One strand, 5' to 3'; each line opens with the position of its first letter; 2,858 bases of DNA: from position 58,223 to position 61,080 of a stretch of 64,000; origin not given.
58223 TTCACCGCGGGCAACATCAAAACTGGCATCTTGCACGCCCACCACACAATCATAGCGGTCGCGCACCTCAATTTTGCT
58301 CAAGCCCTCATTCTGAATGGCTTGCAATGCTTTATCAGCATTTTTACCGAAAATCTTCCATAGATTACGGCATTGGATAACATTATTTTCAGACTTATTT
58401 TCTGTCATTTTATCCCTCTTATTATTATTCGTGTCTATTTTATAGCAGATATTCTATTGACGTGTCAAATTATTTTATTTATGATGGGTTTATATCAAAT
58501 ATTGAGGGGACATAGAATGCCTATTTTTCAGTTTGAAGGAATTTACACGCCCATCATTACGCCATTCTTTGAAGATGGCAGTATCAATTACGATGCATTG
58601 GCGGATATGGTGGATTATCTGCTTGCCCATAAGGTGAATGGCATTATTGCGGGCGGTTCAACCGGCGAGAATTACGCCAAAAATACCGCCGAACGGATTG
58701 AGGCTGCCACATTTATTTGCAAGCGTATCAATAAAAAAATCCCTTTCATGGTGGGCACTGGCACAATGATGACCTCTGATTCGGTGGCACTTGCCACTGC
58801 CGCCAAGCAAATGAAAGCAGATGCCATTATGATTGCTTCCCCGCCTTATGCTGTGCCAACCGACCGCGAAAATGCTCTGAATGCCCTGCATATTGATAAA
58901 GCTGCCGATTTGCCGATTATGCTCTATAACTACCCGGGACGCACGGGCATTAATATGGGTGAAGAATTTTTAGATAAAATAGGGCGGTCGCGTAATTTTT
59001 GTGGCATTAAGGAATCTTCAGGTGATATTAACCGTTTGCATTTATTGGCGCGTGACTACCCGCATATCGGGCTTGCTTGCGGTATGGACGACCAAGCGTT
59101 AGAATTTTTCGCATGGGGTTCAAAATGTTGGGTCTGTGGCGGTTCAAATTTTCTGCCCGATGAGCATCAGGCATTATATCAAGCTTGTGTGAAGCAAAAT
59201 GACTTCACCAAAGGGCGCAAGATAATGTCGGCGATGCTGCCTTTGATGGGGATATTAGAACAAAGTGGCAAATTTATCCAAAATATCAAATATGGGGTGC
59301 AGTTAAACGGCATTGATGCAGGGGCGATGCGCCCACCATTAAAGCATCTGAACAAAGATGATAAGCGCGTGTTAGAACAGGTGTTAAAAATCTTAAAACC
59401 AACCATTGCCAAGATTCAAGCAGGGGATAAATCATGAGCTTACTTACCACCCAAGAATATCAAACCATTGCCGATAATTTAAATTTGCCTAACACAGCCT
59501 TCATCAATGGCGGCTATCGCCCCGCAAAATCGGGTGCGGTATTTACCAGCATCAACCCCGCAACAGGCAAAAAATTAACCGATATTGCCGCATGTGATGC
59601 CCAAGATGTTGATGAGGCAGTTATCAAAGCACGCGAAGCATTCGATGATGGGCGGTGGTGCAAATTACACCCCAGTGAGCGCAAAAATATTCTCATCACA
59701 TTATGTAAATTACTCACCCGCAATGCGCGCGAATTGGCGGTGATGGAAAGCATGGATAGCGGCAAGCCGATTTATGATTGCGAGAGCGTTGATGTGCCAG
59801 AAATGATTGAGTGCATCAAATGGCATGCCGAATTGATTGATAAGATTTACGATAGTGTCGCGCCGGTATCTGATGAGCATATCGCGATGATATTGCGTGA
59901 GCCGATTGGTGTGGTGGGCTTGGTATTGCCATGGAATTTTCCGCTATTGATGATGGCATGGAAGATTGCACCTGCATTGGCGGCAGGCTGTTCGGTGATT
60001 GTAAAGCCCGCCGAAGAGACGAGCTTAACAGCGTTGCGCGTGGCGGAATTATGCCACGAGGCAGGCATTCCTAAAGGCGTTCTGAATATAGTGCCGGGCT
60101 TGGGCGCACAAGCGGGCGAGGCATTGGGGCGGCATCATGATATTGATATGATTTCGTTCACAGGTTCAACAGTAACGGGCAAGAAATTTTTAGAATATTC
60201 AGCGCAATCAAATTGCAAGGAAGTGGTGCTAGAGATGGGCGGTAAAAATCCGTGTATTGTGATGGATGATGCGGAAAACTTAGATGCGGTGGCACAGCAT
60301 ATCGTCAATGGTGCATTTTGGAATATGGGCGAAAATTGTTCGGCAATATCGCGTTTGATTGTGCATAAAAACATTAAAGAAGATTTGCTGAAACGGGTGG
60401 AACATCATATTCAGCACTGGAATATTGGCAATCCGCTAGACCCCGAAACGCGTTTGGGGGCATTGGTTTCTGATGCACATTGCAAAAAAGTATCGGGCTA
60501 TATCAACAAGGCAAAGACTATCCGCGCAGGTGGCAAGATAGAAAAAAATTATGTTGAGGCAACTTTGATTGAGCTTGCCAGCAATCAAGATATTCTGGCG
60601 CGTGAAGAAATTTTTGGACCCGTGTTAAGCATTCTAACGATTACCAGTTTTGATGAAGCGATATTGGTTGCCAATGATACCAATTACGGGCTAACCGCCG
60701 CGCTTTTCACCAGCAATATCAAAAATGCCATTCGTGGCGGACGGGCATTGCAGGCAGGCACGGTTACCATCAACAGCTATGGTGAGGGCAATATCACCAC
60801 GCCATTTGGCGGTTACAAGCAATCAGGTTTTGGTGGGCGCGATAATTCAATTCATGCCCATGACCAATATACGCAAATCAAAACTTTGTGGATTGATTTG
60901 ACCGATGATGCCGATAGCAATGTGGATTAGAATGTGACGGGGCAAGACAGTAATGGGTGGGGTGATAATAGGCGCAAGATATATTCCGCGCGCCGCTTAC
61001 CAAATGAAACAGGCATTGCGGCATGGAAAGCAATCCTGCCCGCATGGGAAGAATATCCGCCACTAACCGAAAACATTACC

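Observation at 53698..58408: MttB-superfamily methyltransferase co-operonic with a ProVWX-type betaine importer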

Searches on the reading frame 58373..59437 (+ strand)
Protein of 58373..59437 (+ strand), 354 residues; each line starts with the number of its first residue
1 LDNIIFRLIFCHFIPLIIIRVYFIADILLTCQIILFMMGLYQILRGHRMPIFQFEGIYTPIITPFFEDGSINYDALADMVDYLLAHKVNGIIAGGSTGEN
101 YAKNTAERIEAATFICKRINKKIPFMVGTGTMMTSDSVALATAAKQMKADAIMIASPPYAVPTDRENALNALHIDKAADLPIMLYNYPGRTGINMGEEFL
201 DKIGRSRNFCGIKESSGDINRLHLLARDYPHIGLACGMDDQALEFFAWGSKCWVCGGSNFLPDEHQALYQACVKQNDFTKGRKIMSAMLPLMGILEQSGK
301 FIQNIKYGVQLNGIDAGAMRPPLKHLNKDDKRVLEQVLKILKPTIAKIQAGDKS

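Call 4: search_protein_families(library=pfam, proteins=[window:58373-59437:+])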
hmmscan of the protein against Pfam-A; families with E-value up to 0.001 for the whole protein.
window:58373-59437:+ (354 aa): 1 family
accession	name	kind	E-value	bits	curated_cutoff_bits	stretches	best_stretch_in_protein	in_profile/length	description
PF00701.28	DHDPS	-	3.8e-50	170.7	22.1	1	54-339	2-287/289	Dihydrodipicolinate synthetase family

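Call 7: search_protein_families(library=ncbifam, proteins=[window:58373-59437:+])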
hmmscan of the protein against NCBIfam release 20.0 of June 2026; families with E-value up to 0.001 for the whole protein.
window:58373-59437:+ (354 aa): 7 families
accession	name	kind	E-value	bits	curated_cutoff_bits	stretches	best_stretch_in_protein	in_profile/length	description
TIGR00674.1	dapA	equivalog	8.6e-53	179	206.15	1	57-340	2-285/286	4-hydroxy-tetrahydrodipicolinate synthase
NF003164.0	PRK04147.1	equivalog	3.5e-35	121.7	281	1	53-339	3-288/294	N-acetylneuraminate lyase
TIGR02313.1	HpaI-NOT-DapA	exception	1.8e-31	109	396.7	1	55-324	2-272/294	2,4-dihydroxyhept-2-ene-1,7-dioic acid aldolase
NF002958.0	PRK03620.1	subfamily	3.2e-31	108.3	278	1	56-344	13-302/307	5-dehydro-4-deoxyglucarate dehydratase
NF040954.1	Arch_KDGaldase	equivalog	1.2e-28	100.3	390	1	57-345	3-285/288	bifunctional 2-dehydro-3-deoxy-phosphogluconate/2-dehydro-3-deoxy-6-phosphogalactonate aldolase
TIGR00683.1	nanA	equivalog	6.7e-28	97.8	382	1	55-336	2-281/293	N-acetylneuraminate lyase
TIGR03249.1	KdgD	equivalog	3.1e-27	95.5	373.95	1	55-339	10-296/299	5-dehydro-4-deoxyglucarate dehydratase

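Call 25: search_solved_structures(query=window:58514-59437:+, max_evalue=1e-20)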
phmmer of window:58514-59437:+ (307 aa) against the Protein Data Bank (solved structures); distinct sequences matched with E-value up to 1e-20: 95 (the best 60 are shown).
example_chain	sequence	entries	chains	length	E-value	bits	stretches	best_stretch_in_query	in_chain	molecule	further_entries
3na8_A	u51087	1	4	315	4e-36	127.9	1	8-294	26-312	putative dihydrodipicolinate synthetase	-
6p90_A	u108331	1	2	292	2.1e-34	122.3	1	9-282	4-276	4-hydroxy-tetrahydrodipicolinate synthase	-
2yxg_A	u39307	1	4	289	2.3e-34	122.1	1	7-294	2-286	Dihydrodipicolinate synthase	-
3qze_A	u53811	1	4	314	2.8e-34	121.9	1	9-282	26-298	Dihydrodipicolinate synthase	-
3noe_A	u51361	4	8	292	3.3e-34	121.6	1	9-281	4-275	Dihydrodipicolinate synthase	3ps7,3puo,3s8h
3a5f_A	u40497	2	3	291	4.5e-33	117.9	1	7-293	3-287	Dihydrodipicolinate synthase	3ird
1xky_A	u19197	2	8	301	7.5e-33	117.2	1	6-292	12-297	dihydrodipicolinate synthase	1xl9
3hij_A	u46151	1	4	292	8.6e-33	117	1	6-292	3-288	Dihydrodipicolinate synthase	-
3vfl_A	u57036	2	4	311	2.1e-31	112.4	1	10-290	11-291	Dihydrodipicolinate synthase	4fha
3flu_A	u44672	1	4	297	2.6e-31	112.1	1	3-246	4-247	Dihydrodipicolinate synthase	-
6t3t_B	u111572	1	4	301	6.2e-31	110.9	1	6-302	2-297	4-hydroxy-tetrahydrodipicolinate synthase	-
3si9_A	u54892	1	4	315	1e-30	110.2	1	6-291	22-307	Dihydrodipicolinate synthase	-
3pud_A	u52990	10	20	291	1.5e-30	109.6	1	8-288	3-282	Dihydrodipicolinate synthase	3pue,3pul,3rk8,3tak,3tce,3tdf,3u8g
4nq1_A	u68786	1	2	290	5.9e-29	104.4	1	7-294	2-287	4-hydroxy-tetrahydrodipicolinate synthase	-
2vc6_A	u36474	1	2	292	6.1e-29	104.3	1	7-281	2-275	DIHYDRODIPICOLINATE SYNTHASE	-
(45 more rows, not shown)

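Call 62: search_dna_similar(query=window:58517-59437:+, collection=plasmids, mode=protein, max_rows=40, rows=spread)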
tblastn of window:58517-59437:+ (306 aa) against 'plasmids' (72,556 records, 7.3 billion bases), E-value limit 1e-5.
Records with a match: 1554; places in all: 2439; records where one place covers at least 80% of the query: 1347.
Best place of each record, by identity: 60-80% 41; <60% 1513.
By first word of the organism name: Rhizobium 338; Escherichia 226; Sinorhizobium 128; Pseudosulfitobacter 95; Agrobacterium 41; Pantoea 36; Ligilactobacillus 32; Ralstonia 27; Streptomyces 23; Paracoccus 22; and 174 more.
By predicted mobility (MOB-suite, as given by PLSDB): non-mobilizable 908; conjugative 458; mobilizable 188.
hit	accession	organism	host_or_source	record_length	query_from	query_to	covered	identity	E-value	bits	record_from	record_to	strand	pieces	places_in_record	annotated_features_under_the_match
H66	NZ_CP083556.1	Leisingera sp. S132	-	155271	2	302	98%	72.1%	1e-150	474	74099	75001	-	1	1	dihydrodipicolinate synthase family protein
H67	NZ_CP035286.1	Paracoccus versutus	whole organism,soil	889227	2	303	99%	59.6%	2e-124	398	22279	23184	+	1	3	dihydrodipicolinate synthase family protein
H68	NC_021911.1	Rhizobium etli bv. mimosae str. Mim1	Mimosa affinis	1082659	3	303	98%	56.1%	5e-114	369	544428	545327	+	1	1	record has no annotation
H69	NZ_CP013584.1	Rhizobium phaseoli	Phaseolus vulgaris,Whole ...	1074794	3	303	98%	55.8%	1e-113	367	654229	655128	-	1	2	record has no annotation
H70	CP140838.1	Rhizobium beringeri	Trifolium pratense,whole organism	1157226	3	303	98%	55.1%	6e-114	368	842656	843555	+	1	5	dihydrodipicolinate synthase family protein | GntR family transcriptional regulator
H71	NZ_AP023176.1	Paraburkholderia largidicola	Physopelta gutta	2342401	5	301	97%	42.3%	1e-72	249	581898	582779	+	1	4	none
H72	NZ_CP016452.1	Sinorhizobium sp. RAC02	Microbial isolate,Algal phycosphere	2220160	5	283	91%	32.9%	1e-41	160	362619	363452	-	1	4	none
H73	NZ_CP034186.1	Deinococcus psychrotolerans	whole organism,R2A medium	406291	6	303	97%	28.8%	1e-27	120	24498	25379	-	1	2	dihydrodipicolinate synthase family protein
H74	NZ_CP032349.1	Azospirillum brasilense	soil sample,Agricultural field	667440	2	287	93%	28.6%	2e-30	127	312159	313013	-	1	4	dapA: 4-hydroxy-tetrahydrodipicolinate synthase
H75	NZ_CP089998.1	Cytobacillus spongiae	sponge,Pure culture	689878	4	293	95%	27.5%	4e-31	130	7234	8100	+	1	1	dapA: 4-hydroxy-tetrahydrodipicolinate synthase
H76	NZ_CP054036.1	Rhizobium indicum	Pisum sativum l. (pea),Pure culture,Pea ...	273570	6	274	88%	29.3%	8e-29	123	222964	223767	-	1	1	dihydrodipicolinate synthase family protein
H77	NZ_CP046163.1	Vibrio sp. THAF191c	pure culture,Surface of a polyethylene ...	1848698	6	301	97%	26.6%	3e-25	113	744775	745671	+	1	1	none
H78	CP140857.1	Rhizobium ruizarguesonis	Trifolium pratense,whole organism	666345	6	274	88%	28.9%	4e-28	121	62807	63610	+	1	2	dihydrodipicolinate synthase family protein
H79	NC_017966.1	Tistrella mobilis KA081020-065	-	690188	5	294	95%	26.6%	1e-14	82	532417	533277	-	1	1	dihydrodipicolinate synthase family protein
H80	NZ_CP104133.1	Sinorhizobium sp. K101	Phaseolus vulgaris,cell ...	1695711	2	293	95%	26.1%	8e-20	97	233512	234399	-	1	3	none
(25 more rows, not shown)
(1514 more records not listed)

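Call 63: get_annotated_region(hit=H70, flank=9000)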
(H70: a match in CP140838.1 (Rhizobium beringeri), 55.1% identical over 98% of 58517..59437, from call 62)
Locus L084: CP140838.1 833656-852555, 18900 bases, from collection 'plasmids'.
description: Rhizobium beringeri strain TP37 plasmid pRlX3, complete sequence
organism: Rhizobium beringeri (NCBI taxid 3019934)
taxonomy: Bacteria; Pseudomonadota; Alphaproteobacteria; Hyphomicrobiales; Rhizobiaceae; Rhizobium; Rhizobium beringeri
host: -; source: Trifolium pratense,whole organism; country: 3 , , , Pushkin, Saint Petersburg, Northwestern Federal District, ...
typing (MOB-suite, as given by PLSDB): conjugative; relaxase MOBQ; mating-pair formation MPF_T
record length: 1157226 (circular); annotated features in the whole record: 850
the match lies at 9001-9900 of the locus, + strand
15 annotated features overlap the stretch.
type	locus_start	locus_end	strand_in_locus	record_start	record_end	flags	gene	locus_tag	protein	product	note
CDS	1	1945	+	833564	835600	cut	-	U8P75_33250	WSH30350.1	NADH:flavin oxidoreductase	-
CDS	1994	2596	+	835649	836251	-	-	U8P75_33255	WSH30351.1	dimethylsulfoniopropionate lyase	-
CDS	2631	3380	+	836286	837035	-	-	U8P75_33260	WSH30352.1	electron transfer flavoprotein subunit beta/FixA family protein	-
CDS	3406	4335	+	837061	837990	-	-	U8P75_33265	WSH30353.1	electron transfer flavoprotein subunit alpha/FixB family protein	-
CDS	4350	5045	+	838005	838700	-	-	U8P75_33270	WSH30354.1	dimethylsulfonioproprionate lyase family protein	-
CDS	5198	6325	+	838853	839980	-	-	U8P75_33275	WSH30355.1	S-(hydroxymethyl)glutathione dehydrogenase/class III alcohol dehydrogenase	-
CDS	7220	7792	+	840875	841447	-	gfa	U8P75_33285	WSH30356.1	S-(hydroxymethyl)glutathione synthase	-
CDS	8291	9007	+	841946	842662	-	-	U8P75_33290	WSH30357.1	GntR family transcriptional regulator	-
CDS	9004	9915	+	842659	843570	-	-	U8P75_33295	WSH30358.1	dihydrodipicolinate synthase family protein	-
CDS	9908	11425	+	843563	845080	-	-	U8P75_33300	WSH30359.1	aldehyde dehydrogenase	-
CDS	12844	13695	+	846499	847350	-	-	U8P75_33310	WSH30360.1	glycine betaine ABC transporter substrate-binding protein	-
CDS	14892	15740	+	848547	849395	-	-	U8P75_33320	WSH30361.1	ABC transporter permease subunit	-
CDS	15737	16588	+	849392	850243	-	-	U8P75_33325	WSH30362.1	ABC transporter permease subunit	-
CDS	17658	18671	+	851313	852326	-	-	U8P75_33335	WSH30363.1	GlxA family transcriptional regulator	-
CDS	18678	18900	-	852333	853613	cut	-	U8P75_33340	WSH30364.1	Xaa-Pro peptidase family protein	-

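Call 64: get_annotated_region(hit=H67, flank=12000)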
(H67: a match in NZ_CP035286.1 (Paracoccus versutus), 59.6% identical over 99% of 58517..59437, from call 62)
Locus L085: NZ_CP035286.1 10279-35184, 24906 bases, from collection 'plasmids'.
description: Paracoccus versutus strain UW1 plasmid pTAV3, complete sequence
organism: Paracoccus versutus (NCBI taxid 34007)
taxonomy: Bacteria; Pseudomonadota; Alphaproteobacteria; Rhodobacterales; Paracoccaceae; Paracoccus; Paracoccus versutus
host: -; source: whole organism,soil; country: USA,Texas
typing (MOB-suite, as given by PLSDB): non-mobilizable; replicon rep_cluster_229
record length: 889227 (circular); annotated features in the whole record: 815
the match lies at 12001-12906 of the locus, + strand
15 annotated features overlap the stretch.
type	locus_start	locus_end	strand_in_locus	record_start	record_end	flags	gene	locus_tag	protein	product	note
CDS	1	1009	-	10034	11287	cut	-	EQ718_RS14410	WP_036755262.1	3-methyl-2-oxobutanoate dehydrogenase (2-methylpropanoyl-transferring) subunit alpha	-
CDS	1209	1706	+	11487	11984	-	-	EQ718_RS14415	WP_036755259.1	Lrp/AsnC family transcriptional regulator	-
CDS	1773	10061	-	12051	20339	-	-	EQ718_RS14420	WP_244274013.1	glucoamylase family protein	-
CDS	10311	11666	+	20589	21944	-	-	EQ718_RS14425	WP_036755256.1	esterase-like activity of phytase family protein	-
CDS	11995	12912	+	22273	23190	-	-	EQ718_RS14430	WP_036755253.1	dihydrodipicolinate synthase family protein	GO:0009436 - glyoxylate catabolic process [Evidence IEA]; GO:0071704 - organic substance metabolic process [Evidence ...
CDS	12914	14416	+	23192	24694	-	-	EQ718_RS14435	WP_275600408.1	aldehyde dehydrogenase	-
CDS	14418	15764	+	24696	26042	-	-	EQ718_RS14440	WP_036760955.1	FAD-binding oxidoreductase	-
CDS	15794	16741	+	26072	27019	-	-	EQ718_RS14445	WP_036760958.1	LysR substrate-binding domain-containing protein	-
CDS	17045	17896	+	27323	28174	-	-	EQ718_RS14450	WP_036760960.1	glycine betaine ABC transporter substrate-binding protein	-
CDS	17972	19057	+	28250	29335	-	-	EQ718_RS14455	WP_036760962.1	betaine/proline/choline family ABC transporter ATP-binding protein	GO:0015837 - amine transport [Evidence IEA]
CDS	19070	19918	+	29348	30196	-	-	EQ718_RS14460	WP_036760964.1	ABC transporter permease subunit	GO:0055085 - transmembrane transport [Evidence IEA]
CDS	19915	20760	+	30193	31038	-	-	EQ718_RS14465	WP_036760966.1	ABC transporter permease subunit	GO:0055085 - transmembrane transport [Evidence IEA]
CDS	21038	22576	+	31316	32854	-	-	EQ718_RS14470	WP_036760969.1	hypothetical protein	-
CDS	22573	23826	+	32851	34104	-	-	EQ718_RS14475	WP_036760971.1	hypothetical protein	-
CDS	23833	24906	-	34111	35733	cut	-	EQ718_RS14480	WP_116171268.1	peptidoglycan-binding domain-containing protein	-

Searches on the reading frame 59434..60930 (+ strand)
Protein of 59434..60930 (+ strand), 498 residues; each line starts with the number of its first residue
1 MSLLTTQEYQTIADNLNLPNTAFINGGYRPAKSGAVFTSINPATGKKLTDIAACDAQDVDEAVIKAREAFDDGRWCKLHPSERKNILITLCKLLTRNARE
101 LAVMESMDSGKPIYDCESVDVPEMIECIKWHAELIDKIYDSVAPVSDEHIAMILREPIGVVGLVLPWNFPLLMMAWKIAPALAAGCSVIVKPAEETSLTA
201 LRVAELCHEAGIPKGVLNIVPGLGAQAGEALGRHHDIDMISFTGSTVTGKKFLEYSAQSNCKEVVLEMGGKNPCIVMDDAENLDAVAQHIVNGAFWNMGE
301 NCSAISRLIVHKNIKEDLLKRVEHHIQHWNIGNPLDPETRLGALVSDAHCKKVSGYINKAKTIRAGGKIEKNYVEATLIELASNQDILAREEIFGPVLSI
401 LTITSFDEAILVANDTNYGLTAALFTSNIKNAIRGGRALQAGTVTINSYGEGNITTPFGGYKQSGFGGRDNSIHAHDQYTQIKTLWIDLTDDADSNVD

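Call 4: search_protein_families(library=pfam, proteins=[window:59434-60930:+])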
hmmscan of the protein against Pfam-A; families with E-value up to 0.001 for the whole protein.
window:59434-60930:+ (498 aa): 1 family
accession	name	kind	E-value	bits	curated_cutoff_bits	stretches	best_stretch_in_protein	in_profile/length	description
PF00171.27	Aldedh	-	2e-156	521.6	23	1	31-484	4-460/461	Aldehyde dehydrogenase family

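Call 7: search_protein_families(library=ncbifam, proteins=[window:59434-60930:+])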
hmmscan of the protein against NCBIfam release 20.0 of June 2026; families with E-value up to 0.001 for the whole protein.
window:59434-60930:+ (498 aa): 45 families (the best 25 are shown)
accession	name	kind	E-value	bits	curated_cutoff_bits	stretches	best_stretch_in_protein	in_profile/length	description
NF007352.0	PRK09847.1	equivalog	1e-154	515.7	850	1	7-489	7-493/495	aldehyde dehydrogenase PuuC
TIGR01804.1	BADH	equivalog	7.9e-132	440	668.6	1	23-483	1-467/467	betaine-aldehyde dehydrogenase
NF009725.0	PRK13252.1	equivalog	3e-128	428.3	593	1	21-491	8-483/488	betaine-aldehyde dehydrogenase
NF010000.0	PRK13473.1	subfamily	1.8e-127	425.9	615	1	22-487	5-472/475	aminobutyraldehyde dehydrogenase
TIGR02299.1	HpaE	equivalog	1e-124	416.8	638.35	1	22-489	3-478/488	5-carboxymethyl-2-hydroxymuconate semialdehyde dehydrogenase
NF045736.1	PaDhStyDRhodo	equivalog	6.1e-116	387.8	800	1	21-467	4-458/479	phenylacetaldehyde dehydrogenase StyD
NF045735.1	PaDhStyDPseudo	equivalog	1.6e-114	383.2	850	1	19-487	2-481/483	phenylacetaldehyde dehydrogenase StyD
NF050026.1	AcaldDHExaC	equivalog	4.4e-112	375.3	900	1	22-490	18-496/503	acetaldehyde dehydrogenase ExaC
TIGR03216.1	OH_muco_semi_DH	equivalog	1.7e-107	360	693.25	1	22-487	3-479/481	2-hydroxymuconic semialdehyde dehydrogenase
NF042993.1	AlphKGSA_gudD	equivalog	2.1e-104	350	770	1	22-487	6-480/481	alpha-ketoglutaric semialdehyde dehydrogenase GucD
TIGR01780.1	SSADH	subfamily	1.9e-102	343.5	646.35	1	40-483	2-448/448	succinate-semialdehyde dehydrogenase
NF040648.1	lactal_redase_Meth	equivalog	1.5e-98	330.8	650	1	37-487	13-462/463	lactaldehyde dehydrogenase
TIGR03374.1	ABALDH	equivalog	1.7e-95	320.6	909.3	1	33-485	14-469/472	aminobutyraldehyde dehydrogenase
NF002852.0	PRK03137.1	subfamily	1.8e-93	314.1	648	1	31-476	46-501/514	L-glutamate gamma-semialdehyde dehydrogenase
NF006916.0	PRK09407.1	equivalog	2e-92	310.5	521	1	33-484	32-489/526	succinic semialdehyde dehydrogenase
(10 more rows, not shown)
